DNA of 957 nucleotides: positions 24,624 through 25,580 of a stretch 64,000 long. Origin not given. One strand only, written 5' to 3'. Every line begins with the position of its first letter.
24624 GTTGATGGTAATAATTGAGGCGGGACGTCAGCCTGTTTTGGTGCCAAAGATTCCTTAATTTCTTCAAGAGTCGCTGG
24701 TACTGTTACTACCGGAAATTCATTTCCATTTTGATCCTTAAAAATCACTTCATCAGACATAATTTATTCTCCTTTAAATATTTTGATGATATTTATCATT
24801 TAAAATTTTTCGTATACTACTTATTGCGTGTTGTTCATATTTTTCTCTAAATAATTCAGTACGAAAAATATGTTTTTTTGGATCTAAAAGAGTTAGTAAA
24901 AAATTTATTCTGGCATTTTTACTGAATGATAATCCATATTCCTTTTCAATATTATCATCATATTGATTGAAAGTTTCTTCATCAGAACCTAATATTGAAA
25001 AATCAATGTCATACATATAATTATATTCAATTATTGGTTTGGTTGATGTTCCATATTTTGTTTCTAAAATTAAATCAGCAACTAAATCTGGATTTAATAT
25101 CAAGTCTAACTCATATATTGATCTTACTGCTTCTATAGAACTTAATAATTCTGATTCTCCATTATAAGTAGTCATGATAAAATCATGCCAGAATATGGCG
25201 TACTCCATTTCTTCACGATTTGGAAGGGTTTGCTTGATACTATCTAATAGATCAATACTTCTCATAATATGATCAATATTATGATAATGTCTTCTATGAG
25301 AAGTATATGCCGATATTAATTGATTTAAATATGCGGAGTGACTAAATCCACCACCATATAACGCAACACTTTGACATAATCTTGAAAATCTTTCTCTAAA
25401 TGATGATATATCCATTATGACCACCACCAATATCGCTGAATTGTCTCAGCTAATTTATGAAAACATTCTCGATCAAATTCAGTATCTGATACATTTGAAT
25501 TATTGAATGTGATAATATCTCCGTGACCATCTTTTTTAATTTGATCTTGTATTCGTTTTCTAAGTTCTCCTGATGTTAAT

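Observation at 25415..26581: CoaD-CoaE fusion (PPAT + dephospho-CoA kinase) in a phage-like genome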

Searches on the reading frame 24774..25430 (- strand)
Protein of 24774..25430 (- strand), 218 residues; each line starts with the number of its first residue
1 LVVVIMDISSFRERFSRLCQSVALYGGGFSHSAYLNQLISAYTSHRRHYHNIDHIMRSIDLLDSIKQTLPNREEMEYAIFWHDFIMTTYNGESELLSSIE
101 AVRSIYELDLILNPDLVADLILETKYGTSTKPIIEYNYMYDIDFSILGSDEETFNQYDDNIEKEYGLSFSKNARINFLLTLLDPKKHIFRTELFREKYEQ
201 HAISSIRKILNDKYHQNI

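Call 3: search_protein_families(library=pfam, proteins=[window:24774-25430:-], max_evalue=0.01)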
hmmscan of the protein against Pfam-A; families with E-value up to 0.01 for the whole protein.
window:24774-25430:- (218 aa): 0 families

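Call 4: search_protein_families(library=ncbifam, proteins=[window:24774-25430:-], max_evalue=0.01)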
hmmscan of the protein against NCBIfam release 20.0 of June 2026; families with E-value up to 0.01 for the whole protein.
window:24774-25430:- (218 aa): 0 families

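Call 7: search_protein_families(library=phrogs, proteins=[window:24774-25430:-], max_evalue=0.001)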
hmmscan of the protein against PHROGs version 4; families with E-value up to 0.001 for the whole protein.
window:24774-25430:- (218 aa): 1 family
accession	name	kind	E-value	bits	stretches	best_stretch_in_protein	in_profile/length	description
phrog_19425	-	other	1.5e-17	65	1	36-213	10-203/207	phosphohydrolase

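Call 25: find_homologous_proteins(query=window:24774-25415:-, max_evalue=0.001)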
Query window:24774-25415:- (213 aa): 8 proteins with E <= 0.001 among 188 candidates.
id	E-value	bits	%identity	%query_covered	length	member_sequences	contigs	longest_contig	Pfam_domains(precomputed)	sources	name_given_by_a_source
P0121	5.2e-136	469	100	100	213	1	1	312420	-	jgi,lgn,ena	-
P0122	4.6e-115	400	89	99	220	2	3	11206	-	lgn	-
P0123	1.7e-107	376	81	99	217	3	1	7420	-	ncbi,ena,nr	ncbi:hypothetical protein KKF61_07830 [Patescibacteria group bacterium]|nr:hypothetical protein [Pat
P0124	1.4e-103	363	77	99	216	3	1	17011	-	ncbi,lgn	-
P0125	2.5e-95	336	73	97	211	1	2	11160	-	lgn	-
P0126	2.7e-91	323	69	100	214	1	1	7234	-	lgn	-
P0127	1.4e-67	246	60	98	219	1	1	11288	-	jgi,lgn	jgi:predicted metal-dependent HD superfamily phosphohydrolase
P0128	3.6e-6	45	31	57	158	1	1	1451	-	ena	-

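Call 39: search_protein_representatives(alignment_id=A2)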
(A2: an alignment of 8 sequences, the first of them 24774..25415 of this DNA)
Query: 8 sequences, 215 profile positions. Proteins with E-value up to 0.001 (for the whole library): 11180; up to 1e-10: 6425; up to 1e-30: 38. The best 150 are listed.
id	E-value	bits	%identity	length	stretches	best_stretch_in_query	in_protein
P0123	7.3e-119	411.2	-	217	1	2-215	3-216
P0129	5.4e-35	137.1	-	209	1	17-206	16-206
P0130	6.3e-35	136.9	-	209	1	16-203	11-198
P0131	6.9e-35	136.7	-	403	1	7-203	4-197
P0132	1.2e-34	136.0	-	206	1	17-206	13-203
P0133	4.2e-34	134.2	-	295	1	17-208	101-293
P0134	7.3e-34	133.4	-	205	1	3-206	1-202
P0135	8.1e-34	133.2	-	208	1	3-208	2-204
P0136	1.6e-33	132.2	-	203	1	33-211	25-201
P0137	2.8e-33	131.5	-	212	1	25-203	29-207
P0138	3.6e-33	131.1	-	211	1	26-210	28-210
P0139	8.2e-33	130.0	-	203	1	22-207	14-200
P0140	1.3e-32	129.3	-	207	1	15-206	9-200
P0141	1.6e-32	129.0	-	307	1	18-208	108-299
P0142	2.6e-32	128.3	-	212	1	26-204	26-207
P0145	5.4e-32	127.3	-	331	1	26-206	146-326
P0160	5.5e-31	124.0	-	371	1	21-205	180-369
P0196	1.3e-29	119.5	-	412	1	16-206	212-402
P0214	3.1e-29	118.3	-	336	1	22-204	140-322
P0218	3.4e-29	118.1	-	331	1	23-208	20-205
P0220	4.1e-29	117.9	-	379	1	23-207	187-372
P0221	4.3e-29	117.8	-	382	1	27-206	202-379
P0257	2.8e-28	115.1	-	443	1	25-203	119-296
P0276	5.2e-28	114.3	-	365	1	4-205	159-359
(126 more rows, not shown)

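Call 40: predict_structure(alignment_id=A2)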
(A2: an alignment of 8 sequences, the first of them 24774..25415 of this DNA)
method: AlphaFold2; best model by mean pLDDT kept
length: 213 residues; sequences in the alignment: 8
mean_pLDDT: 73.5   pTM: 0.72
mean pLDDT of the five models: 73.5, 72.2, 68.0, 63.9, 60.9
residues with pLDDT >= 90: 38; 70-90: 100; 50-70: 50; < 50: 25
segments of 3 or more residues with pLDDT < 50: 121-144
pLDDT, mean of each block of 10 residues (from residue 1): 88 85 73 90 79 78 74 87 67 92 90 77 40 44 53 61 68 78 69 73 79 73
secondary structure, 60 per line:
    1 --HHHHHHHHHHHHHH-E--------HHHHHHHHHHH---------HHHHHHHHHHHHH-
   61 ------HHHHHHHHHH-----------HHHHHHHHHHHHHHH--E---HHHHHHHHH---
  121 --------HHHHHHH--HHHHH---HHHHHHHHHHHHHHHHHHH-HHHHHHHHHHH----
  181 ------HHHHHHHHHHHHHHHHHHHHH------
elements in order: H3-16 H27-37 H47-59 H67-76 H88-102 H109-117 H129-135 H138-142 H146-164 H166-176 H187-207

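Call 41: search_protein_families(library=pfam, proteins=[P0131, P0145, P0160, P0196, P0220, P0221, P0214, P0218, P0257, P0276], max_evalue=0.01)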
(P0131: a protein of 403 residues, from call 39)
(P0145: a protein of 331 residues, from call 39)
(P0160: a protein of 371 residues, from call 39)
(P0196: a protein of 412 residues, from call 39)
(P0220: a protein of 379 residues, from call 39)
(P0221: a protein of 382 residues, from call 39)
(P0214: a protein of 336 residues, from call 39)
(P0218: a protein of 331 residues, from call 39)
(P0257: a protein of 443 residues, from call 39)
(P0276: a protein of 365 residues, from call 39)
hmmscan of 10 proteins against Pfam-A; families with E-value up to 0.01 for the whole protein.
P0131 (403 aa): 0 families

P0145 (331 aa): 1 family
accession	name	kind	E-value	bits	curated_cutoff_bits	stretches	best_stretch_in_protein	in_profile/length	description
PF09735.14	Nckap1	-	0.0013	17.3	27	1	68-124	434-490/1119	Nck-associated protein 1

P0160 (371 aa): 2 families
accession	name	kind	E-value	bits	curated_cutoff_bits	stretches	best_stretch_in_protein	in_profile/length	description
PF01467.32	CTP_transf_like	-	8.4e-14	52.3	21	1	6-138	1-131/133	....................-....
PF08218.17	Citrate_ly_lig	-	0.0035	17.5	20.9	1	14-81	11-71/182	Citrate lyase ligase C-terminal domain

P0196 (412 aa): 0 families

P0220 (379 aa): 0 families

P0221 (382 aa): 0 families

P0214 (336 aa): 1 family
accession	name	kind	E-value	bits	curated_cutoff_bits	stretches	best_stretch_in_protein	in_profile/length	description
PF23296.1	DUF7079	-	1.4e-31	109.6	27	1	9-111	1-102/110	Domain of unknown function (DUF7079)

P0218 (331 aa): 0 families

P0257 (443 aa): 0 families

P0276 (365 aa): 1 family
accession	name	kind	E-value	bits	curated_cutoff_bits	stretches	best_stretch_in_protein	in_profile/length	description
PF01467.32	CTP_transf_like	-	7.5e-12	46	21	1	5-132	1-131/133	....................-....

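Call 43: search_solved_structures(query=A2, max_evalue=1, show_alignments=2)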
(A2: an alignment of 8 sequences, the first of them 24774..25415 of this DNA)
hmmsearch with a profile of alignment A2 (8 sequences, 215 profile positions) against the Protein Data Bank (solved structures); distinct sequences matched with E-value up to 1: 5.
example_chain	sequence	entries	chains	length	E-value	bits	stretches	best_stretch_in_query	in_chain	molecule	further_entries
3zpj_A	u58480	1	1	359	0.23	14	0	16-70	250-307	TON_1535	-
1i4u_A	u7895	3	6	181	0.28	13.8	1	114-161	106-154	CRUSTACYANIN | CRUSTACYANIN C1 SUBUNIT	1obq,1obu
1gka_A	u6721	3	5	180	0.28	13.8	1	114-161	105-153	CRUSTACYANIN A1 SUBUNIT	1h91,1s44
1s2p_A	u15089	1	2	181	0.28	13.7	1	114-161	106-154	Crustacyanin C2 subunit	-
4alo_A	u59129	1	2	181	0.51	12.9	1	114-160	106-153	H1 APOCRUSTACYANIN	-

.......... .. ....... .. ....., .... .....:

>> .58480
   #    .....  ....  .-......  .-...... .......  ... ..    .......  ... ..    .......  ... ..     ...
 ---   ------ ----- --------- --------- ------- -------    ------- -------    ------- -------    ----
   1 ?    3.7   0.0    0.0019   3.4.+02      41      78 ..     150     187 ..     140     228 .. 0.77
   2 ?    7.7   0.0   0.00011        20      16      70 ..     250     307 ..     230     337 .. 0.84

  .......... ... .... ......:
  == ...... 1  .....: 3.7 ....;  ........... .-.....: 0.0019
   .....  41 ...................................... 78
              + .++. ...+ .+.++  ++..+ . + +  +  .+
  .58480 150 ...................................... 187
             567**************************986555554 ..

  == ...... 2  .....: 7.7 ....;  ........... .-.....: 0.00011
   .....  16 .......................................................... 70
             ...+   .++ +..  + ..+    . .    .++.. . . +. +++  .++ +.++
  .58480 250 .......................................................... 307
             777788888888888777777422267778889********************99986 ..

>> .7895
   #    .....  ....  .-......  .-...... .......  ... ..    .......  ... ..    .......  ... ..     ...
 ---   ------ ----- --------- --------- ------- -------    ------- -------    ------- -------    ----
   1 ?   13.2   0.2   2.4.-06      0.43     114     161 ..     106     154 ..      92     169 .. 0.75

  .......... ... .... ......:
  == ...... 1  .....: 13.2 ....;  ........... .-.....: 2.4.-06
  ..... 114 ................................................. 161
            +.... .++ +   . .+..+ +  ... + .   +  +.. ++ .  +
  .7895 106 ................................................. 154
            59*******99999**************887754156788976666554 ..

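Call 44: fold_search(model_id=the predicted structure, library=pdb)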
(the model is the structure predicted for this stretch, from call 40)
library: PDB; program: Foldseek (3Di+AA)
matches with E <= 10: 68; with E <= 0.001: 0
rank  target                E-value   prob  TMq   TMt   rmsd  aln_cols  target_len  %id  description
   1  5yox_G                7.8e-01  0.33  0.31  0.35   9.6       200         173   14  HD domain-containing protein YGK1(YGL101W) (released 2018-11-21)
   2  4dmb_B                9.9e-01  0.14  0.25  0.27  13.4       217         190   15  X-ray structure of human hepatitus C virus NS5A-transactivated protein 2 at the resolution 1.9A, Northeast Structural  (released 2012-04-04)
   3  2pau_B                1.1e+00  0.18  0.28  0.32  11.8       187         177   16  Crystal structure of the 5'-deoxynucleotidase YfbR mutant E72A complexed with Co(2+) and dAMP (released 2008-03-04)
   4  4dmb_A                1.2e+00  0.16  0.28  0.30  11.8       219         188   16  X-ray structure of human hepatitus C virus NS5A-transactivated protein 2 at the resolution 1.9A, Northeast Structural  (released 2012-04-04)
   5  9lni                  1.4e+00  0.12  0.22  0.22  15.1       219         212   16  Crystal structure of the de novo designed protein ZZ1 (released 2025-06-04)
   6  5znl_A                1.5e+00  0.33  0.35  0.25  11.2       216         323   13  Crystal structure of PDE10A catalytic domain complexed with LHB-6 (released 2019-02-20)
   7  4l7e_A                1.5e+00  0.14  0.28  0.30  11.9       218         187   13  Three dimensional structure of mutant D78A of human HD domain-containing protein 2, Genomics Consortium (NESG) Target  (released 2013-07-24)
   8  5yox_C                1.7e+00  0.20  0.31  0.36  10.1       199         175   14  HD domain-containing protein YGK1(YGL101W) (released 2018-11-21)
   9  5dh4_A                1.8e+00  0.08  0.22  0.17  20.3       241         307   14  PDE10 complexed with 5-chloro-N-[(2,4-dimethylthiazol-5-yl)methyl]pyrazolo[1,5-a]pyrimidin-7-amine (released 2016-01-27)
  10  8ie2_E                2.0e+00  0.16  0.32  0.13  12.2       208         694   14  Crystal structure of Lactiplantibacillus plantarum GlyRS (released 2023-06-07)
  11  4l7w                  2.1e+00  0.11  0.26  0.29  13.5       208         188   14  Crystal structure mutant H77A of human HD domain-containing protein 2, Genomics Consortium (NESG) Target HR6723 (released 2013-07-03)
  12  4l1j_B                2.2e+00  0.13  0.30  0.32  10.3       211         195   14  Three dimensional structure of mutant D143A of human HD domain-containing protein 2, Northeast Structural Genomics Con (released 2013-06-19)
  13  5q0r_A                2.5e+00  0.04  0.14  0.13  16.0       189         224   15  Ligand binding to FARNESOID-X-RECEPTOR (released 2017-07-05)
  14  2par_B                2.7e+00  0.11  0.28  0.31  11.5       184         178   16  Crystal structure of the 5'-deoxynucleotidase YfbR mutant E72A complexed with Co(2+) and TMP (released 2008-03-04)
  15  5yxj_B                2.8e+00  0.06  0.18  0.18  14.9       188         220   12  FXR ligand binding domain (released 2019-03-13)
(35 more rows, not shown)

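Call 45: search_protein_families(library=ncbifam, proteins=[P0160, P0276, P0129, P0131, P0196, P0220], max_evalue=0.001)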
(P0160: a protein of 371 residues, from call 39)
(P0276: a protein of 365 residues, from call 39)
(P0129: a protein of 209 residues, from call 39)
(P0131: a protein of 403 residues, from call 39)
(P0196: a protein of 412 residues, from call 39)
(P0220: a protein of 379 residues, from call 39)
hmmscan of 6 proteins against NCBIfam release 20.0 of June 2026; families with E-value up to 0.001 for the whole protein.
P0160 (371 aa): 4 families
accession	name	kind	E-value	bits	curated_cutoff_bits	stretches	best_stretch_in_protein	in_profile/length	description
TIGR01510.1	coaD_prev_kdtB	equivalog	2.5e-34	118.5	103.3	1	5-164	2-153/155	pantetheine-phosphate adenylyltransferase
TIGR00125.1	cyt_tran_rel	domain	2.6e-12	46.7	27.7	1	4-62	1-61/65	adenylyltransferase/cytidyltransferase family protein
TIGR01518.1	g3p_cytidyltrns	equivalog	9.2e-06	25.8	165.4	1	5-60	1-59/125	glycerol-3-phosphate cytidylyltransferase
NF001985.0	PRK00777.1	subfamily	0.0009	19.3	104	0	3-61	5-66/157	pantetheine-phosphate adenylyltransferase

P0276 (365 aa): 3 families
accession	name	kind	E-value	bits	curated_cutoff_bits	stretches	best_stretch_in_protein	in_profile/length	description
TIGR01510.1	coaD_prev_kdtB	equivalog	1.4e-23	83.6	103.3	1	5-158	3-154/155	pantetheine-phosphate adenylyltransferase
TIGR00125.1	cyt_tran_rel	domain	1.1e-08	35.1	27.7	1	5-59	3-59/65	adenylyltransferase/cytidyltransferase family protein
NF000842.0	PRK00071.2-1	equivalog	0.00074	19.2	167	0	5-44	6-45/191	nicotinate-nucleotide adenylyltransferase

P0129 (209 aa): 0 families

P0131 (403 aa): 0 families

P0196 (412 aa): 1 family
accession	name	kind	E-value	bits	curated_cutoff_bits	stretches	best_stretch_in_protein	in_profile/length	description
NF007515.0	PRK10119.1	equivalog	0.00028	20.4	286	1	222-293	8-79/231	phosphohydrolase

P0220 (379 aa): 0 families

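Call 55: search_protein_families(library=padloc, proteins=[window:24774-25415:-], max_evalue=0.001)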
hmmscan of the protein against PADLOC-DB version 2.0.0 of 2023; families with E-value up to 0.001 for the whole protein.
window:24774-25415:- (213 aa): 0 families

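Call 60: find_homologous_proteins(query=A4, max_evalue=1e-10)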
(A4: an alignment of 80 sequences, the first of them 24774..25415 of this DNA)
Query A4 (80 sequences) (213 aa, profile of the alignment): 77 proteins with E <= 1e-10 among 2561 candidates.
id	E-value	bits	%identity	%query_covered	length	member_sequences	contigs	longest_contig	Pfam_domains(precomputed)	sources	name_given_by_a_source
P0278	1.1e-71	259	30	80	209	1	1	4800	-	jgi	jgi:predicted metal-dependent HD superfamily phosphohydrolase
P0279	2.0e-71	258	30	79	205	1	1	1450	-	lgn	-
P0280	4.2e-71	257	27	77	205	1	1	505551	-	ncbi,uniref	ncbi:HD domain-containing protein [Chryseobacterium terrae]|uniref:Metal-dependent HD superfamily ph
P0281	8.2e-71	256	30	80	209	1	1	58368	-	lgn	-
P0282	2.8e-70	254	32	81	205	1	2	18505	-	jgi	jgi:predicted metal-dependent HD superfamily phosphohydrolase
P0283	5.9e-70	253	29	78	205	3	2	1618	-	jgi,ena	-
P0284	4.7e-69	250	28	80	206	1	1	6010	-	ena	-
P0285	2.1e-68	248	30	81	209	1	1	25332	-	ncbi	-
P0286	2.2e-68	248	29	83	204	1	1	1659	-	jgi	-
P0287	7.9e-68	246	30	79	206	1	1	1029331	-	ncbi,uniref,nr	ncbi:HD domain-containing protein [Desertivirga arenae]|uniref:HD domain-containing protein n=1 Tax=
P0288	1.8e-67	245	27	83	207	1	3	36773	-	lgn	-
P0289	2.2e-67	245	29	84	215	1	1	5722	-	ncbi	-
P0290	6.8e-67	243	28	76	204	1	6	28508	-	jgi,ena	jgi:predicted metal-dependent HD superfamily phosphohydrolase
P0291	9.5e-67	242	28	79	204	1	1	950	-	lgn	-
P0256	1.1e-66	242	30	82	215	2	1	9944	-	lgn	-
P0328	7.6e-52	194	29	84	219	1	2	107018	-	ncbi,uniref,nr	ncbi:hypothetical protein [Marinibactrum halimedae]|uniref:Metal-dependent HD superfamily phosphohyd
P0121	4.9e-51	191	100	100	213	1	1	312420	-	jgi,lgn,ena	-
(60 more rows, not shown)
